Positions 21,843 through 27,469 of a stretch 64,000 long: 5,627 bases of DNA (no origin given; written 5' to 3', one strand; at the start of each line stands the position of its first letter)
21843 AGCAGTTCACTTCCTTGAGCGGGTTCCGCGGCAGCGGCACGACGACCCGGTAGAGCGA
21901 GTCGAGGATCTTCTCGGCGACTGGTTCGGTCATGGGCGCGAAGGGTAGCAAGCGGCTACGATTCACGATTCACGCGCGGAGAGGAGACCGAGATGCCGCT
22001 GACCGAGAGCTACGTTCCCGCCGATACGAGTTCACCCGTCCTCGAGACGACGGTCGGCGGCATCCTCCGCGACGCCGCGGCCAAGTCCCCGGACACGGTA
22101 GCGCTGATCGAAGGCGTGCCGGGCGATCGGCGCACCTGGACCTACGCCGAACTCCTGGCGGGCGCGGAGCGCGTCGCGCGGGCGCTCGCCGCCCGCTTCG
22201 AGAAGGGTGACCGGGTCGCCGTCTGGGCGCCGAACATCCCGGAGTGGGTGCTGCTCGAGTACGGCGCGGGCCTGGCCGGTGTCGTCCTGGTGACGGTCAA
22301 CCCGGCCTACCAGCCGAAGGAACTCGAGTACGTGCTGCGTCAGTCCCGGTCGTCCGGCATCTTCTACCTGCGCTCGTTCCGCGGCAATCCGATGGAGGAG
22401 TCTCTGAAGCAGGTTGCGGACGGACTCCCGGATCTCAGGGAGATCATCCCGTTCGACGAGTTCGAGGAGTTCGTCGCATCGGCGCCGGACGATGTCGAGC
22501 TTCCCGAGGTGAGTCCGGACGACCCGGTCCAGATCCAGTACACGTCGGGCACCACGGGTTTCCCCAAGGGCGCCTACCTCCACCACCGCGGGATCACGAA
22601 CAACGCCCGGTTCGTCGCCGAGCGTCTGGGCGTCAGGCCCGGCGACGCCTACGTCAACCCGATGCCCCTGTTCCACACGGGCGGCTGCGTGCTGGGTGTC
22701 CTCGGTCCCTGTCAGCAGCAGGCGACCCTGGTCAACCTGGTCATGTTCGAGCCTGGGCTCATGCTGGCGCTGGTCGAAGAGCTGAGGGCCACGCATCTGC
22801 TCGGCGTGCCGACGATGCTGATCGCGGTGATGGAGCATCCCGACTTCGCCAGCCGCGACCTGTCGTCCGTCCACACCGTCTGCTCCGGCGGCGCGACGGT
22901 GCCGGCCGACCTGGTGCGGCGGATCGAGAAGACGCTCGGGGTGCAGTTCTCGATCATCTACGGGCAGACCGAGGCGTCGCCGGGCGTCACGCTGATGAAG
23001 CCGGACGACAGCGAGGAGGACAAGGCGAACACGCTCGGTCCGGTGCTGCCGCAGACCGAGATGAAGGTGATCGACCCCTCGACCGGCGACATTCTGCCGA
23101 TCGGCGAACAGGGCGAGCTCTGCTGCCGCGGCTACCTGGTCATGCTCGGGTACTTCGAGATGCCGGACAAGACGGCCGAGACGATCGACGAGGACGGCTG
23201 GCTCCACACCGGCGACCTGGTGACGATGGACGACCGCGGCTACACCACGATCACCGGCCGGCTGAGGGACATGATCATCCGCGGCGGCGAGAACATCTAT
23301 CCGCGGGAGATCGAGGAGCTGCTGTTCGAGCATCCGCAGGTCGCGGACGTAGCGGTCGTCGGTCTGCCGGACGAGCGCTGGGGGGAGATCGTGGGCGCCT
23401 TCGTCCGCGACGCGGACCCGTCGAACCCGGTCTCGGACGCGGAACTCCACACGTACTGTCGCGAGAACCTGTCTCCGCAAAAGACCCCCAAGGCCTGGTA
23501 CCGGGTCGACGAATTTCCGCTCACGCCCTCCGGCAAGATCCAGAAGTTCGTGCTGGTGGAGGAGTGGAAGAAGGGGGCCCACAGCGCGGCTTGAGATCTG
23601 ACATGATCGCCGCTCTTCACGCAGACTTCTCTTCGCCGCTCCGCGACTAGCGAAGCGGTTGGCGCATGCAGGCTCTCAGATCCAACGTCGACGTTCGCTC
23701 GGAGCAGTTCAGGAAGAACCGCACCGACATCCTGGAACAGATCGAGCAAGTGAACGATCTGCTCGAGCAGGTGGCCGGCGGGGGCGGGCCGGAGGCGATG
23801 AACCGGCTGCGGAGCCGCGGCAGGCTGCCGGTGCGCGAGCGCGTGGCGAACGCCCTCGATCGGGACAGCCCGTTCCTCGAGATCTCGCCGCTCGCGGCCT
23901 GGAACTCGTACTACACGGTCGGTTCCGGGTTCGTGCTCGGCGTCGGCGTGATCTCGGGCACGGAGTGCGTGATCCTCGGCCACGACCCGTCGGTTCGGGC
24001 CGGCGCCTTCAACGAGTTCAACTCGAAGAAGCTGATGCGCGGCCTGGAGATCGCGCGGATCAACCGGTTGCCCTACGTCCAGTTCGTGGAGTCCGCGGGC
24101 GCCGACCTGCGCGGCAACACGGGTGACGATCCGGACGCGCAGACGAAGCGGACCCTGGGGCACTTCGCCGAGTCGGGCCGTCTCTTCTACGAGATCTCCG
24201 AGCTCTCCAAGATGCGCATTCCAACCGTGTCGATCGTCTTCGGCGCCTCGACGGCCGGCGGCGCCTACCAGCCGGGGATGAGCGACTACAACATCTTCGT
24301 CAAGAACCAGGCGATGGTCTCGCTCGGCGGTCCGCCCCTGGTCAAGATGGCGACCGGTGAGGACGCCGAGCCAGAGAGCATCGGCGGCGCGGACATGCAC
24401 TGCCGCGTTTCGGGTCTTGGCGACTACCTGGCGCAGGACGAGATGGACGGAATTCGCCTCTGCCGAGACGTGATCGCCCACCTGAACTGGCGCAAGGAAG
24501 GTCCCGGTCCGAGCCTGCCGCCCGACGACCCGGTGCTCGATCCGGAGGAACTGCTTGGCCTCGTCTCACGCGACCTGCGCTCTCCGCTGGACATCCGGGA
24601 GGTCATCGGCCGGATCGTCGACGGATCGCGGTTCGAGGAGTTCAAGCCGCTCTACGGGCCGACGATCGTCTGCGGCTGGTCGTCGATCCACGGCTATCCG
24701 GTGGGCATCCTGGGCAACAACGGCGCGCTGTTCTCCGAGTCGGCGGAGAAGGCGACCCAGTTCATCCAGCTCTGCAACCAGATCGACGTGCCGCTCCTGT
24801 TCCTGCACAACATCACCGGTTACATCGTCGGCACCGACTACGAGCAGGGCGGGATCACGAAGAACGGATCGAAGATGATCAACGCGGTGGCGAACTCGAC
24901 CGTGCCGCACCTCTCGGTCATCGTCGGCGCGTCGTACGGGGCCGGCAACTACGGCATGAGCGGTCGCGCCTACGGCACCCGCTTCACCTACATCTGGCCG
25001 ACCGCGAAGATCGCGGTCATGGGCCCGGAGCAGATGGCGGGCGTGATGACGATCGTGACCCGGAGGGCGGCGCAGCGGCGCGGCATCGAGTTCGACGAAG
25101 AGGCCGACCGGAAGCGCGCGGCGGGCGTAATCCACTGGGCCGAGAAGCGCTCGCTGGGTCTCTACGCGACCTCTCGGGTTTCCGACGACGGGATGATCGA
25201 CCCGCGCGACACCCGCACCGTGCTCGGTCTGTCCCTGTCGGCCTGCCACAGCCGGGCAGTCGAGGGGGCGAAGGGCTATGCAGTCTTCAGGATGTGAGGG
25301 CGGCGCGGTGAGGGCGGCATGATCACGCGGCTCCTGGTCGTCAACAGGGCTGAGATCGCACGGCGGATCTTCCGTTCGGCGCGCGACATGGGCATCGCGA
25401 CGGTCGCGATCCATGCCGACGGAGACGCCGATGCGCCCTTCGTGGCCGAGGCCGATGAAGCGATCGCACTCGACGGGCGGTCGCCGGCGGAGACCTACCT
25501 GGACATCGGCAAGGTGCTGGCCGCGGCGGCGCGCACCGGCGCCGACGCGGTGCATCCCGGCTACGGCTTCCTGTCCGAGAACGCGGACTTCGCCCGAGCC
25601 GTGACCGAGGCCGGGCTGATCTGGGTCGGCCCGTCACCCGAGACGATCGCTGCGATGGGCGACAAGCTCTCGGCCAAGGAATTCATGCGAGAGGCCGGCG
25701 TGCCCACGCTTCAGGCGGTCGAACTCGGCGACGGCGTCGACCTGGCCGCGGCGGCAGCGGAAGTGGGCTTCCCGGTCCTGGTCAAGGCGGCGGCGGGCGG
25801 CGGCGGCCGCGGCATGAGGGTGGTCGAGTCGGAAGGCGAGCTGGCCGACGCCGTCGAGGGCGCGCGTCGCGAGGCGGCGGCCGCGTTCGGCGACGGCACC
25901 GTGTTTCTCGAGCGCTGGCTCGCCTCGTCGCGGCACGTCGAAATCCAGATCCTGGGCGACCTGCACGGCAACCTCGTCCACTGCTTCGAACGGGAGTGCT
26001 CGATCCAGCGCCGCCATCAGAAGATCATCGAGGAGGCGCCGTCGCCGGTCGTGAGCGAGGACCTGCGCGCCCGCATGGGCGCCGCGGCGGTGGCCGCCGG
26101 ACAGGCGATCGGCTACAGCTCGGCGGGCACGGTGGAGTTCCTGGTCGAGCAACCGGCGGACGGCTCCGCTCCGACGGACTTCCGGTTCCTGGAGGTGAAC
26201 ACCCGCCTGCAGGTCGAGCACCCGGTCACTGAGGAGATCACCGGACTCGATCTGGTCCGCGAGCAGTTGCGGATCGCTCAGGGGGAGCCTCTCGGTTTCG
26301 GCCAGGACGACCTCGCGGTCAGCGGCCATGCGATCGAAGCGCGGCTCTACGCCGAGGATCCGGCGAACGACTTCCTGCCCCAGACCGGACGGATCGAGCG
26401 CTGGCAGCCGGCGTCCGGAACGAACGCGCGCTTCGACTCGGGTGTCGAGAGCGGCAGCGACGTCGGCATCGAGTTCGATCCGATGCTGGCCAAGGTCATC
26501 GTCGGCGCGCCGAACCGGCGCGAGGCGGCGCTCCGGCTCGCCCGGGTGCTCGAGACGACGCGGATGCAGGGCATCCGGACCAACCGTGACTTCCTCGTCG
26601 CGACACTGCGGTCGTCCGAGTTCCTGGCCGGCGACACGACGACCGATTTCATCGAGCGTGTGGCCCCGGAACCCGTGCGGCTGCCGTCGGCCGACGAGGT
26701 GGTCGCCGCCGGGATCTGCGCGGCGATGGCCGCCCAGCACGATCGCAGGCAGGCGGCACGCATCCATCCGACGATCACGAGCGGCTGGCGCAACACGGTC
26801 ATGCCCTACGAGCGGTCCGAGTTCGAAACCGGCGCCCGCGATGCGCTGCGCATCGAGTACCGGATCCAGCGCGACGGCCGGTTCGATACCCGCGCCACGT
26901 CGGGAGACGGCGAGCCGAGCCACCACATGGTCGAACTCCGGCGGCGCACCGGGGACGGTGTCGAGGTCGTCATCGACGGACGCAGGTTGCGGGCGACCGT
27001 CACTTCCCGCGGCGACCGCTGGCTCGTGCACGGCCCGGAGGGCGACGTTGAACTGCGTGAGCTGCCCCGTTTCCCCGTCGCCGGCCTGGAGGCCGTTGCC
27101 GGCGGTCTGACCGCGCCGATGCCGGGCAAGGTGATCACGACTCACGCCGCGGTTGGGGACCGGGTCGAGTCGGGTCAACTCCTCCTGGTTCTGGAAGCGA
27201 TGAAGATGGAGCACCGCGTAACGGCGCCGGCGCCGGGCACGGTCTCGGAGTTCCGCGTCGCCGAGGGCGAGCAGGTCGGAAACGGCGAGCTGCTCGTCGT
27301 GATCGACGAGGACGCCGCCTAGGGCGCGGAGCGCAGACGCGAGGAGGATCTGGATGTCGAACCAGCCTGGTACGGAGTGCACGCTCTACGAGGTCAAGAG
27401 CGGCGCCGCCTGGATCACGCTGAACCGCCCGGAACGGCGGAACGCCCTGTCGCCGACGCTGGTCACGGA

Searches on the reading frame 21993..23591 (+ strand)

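Call 9: search_protein_families(library=pfam, proteins=[window:21993-23591:+], max_evalue=0.001)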
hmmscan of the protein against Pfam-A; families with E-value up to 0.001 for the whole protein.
window:21993-23591:+ (533 aa): 2 families
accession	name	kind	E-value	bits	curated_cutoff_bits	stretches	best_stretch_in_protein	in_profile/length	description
PF00501.34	AMP-binding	-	1.7e-92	310.7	29.9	1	26-388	2-384/384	AMP-binding enzyme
PF13193.12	AMP-binding_C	-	4.9e-19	69.5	24.5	1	439-515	1-76/76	AMP-binding enzyme C-terminal domain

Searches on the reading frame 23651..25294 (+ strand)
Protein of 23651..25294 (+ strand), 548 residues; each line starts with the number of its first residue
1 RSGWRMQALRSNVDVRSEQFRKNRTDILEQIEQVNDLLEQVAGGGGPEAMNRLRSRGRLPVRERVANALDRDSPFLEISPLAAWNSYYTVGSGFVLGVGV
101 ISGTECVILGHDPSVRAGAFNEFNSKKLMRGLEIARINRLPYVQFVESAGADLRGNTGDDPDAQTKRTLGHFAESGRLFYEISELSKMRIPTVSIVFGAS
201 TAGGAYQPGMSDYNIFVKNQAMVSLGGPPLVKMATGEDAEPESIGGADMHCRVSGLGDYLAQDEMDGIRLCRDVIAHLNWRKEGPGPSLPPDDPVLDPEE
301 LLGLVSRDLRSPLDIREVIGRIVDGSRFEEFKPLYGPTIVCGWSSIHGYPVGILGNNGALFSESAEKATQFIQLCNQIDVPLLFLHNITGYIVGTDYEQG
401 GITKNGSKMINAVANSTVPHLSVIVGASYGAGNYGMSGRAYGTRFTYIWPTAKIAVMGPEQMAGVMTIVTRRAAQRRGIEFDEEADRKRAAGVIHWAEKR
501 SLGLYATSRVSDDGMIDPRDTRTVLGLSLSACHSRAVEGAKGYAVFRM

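Call 9: search_protein_families(library=pfam, proteins=[window:23651-25294:+], max_evalue=0.001)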
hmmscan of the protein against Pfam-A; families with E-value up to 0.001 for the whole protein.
window:23651-25294:+ (548 aa): 2 families
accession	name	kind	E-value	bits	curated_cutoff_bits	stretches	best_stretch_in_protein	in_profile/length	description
PF01039.27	Carboxyl_trans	-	1.5e-119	400.3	22.3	1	54-537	3-483/493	Carboxyl transferase domain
PF03255.19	ACCA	-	1.4e-06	28.1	23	0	363-466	131-230/310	Acetyl co-enzyme A carboxylase carboxyltransferase-like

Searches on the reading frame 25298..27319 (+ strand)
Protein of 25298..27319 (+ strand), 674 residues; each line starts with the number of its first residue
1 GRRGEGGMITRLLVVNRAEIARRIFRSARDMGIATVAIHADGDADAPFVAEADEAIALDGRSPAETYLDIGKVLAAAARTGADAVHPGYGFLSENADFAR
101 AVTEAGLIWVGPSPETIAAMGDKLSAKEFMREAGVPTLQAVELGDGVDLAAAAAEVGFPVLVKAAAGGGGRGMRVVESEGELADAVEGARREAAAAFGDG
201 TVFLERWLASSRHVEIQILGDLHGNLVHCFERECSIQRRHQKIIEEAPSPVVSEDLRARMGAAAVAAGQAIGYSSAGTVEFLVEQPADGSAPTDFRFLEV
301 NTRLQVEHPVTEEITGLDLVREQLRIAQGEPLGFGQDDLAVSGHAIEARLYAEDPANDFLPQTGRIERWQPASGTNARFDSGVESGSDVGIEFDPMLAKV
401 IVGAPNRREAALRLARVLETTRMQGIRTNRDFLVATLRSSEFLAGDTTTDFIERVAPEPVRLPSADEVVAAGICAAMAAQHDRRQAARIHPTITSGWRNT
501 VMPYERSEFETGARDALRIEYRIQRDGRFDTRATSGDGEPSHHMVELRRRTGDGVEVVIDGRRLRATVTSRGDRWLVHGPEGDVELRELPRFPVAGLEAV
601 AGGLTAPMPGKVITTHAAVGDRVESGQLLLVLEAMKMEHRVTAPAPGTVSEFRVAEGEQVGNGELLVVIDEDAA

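Call 9: search_protein_families(library=pfam, proteins=[window:25298-27319:+], max_evalue=0.001)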
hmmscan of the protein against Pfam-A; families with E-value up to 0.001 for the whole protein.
window:25298-27319:+ (674 aa): 10 families
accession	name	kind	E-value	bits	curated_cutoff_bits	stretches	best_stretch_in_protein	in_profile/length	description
PF02786.22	CPSase_L_D2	-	4.6e-70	235.9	19.8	1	122-332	1-208/211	Carbamoyl-phosphate synthase L chain, ATP binding domain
PF00289.28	Biotin_carb_N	-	9e-42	142.5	25.5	1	8-117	1-110/110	Biotin carboxylase, N-terminal domain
PF02785.25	Biotin_carb_C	-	6.2e-34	116.8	32.4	1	347-454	1-108/108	Biotin carboxylase C-terminal domain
PF00364.28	Biotin_lipoyl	-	3.9e-17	62.3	22.1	1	604-669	3-73/73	Biotin-requiring enzyme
PF21139.3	BT_MCC_alpha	-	1e-09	39.3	31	1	474-591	7-118/118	Methylcrotonyl-CoA carboxylase, alpha-subunit, BT domain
PF07478.18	Dala_Dala_lig_C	-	3.4e-08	33.7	24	1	150-242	29-116/204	D-ala D-ala ligase C-terminus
PF02222.28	ATP-grasp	-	3.3e-07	30.6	27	1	129-284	2-150/179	ATP-grasp domain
PF13437.12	HlyD_3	-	0.00023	22.3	22.2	0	641-671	2-32/106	HlyD family secretion protein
PF01071.24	GARS_A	-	0.00085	19.6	27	0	122-209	2-90/194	Phosphoribosylglycinamide synthetase, ATP-grasp (A) domain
PF13533.13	Biotin_lipoyl_2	-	0.00086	19.5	29.8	0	641-670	3-32/32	Biotin-lipoyl like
